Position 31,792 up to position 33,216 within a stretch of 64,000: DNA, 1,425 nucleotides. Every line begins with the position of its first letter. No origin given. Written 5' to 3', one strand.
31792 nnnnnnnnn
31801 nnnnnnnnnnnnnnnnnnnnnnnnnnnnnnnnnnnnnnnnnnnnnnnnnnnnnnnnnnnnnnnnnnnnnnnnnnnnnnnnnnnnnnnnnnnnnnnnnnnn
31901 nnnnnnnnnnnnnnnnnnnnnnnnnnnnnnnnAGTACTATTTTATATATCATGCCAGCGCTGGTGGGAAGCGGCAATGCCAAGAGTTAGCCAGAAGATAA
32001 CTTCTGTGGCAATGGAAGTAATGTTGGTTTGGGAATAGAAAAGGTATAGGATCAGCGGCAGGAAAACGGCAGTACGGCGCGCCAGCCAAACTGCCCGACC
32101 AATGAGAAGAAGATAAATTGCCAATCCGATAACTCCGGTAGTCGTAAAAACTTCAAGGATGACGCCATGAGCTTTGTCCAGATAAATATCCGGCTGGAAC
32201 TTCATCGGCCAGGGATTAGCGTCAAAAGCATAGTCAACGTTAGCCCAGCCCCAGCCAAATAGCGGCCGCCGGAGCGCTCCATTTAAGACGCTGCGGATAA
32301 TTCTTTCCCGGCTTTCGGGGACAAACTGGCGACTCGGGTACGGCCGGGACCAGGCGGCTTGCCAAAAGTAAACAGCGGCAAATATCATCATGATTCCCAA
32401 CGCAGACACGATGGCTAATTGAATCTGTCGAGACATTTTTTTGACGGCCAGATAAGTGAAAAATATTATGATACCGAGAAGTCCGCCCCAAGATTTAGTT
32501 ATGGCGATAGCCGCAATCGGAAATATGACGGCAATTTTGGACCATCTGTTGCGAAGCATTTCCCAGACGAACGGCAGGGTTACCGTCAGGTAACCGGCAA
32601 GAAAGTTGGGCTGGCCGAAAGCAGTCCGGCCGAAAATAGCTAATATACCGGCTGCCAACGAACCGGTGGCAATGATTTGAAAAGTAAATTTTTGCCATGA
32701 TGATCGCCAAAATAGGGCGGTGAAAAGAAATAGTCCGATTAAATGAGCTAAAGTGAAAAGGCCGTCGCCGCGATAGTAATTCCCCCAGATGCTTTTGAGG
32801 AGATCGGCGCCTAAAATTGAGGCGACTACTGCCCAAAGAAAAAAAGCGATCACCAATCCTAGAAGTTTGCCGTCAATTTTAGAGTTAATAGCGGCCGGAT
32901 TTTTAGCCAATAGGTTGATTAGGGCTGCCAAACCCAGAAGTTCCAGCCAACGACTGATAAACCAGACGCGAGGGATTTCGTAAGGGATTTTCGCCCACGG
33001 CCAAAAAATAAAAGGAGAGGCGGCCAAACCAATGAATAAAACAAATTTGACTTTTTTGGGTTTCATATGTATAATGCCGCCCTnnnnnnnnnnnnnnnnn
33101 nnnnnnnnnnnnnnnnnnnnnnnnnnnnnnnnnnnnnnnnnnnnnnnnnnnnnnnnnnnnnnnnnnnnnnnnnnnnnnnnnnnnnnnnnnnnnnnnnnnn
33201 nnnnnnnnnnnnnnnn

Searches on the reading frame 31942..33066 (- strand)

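Call 87: search_protein_families(library=pfam, proteins=[window:31942-33066:-], max_evalue=0.001)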
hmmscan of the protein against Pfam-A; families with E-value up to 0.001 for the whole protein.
window:31942-33066:- (374 aa): 1 family
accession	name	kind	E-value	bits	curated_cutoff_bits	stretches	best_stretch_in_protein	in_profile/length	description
PF04932.20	Wzy_C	-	5e-10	39.8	31.7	1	179-319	2-149/149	O-Antigen ligase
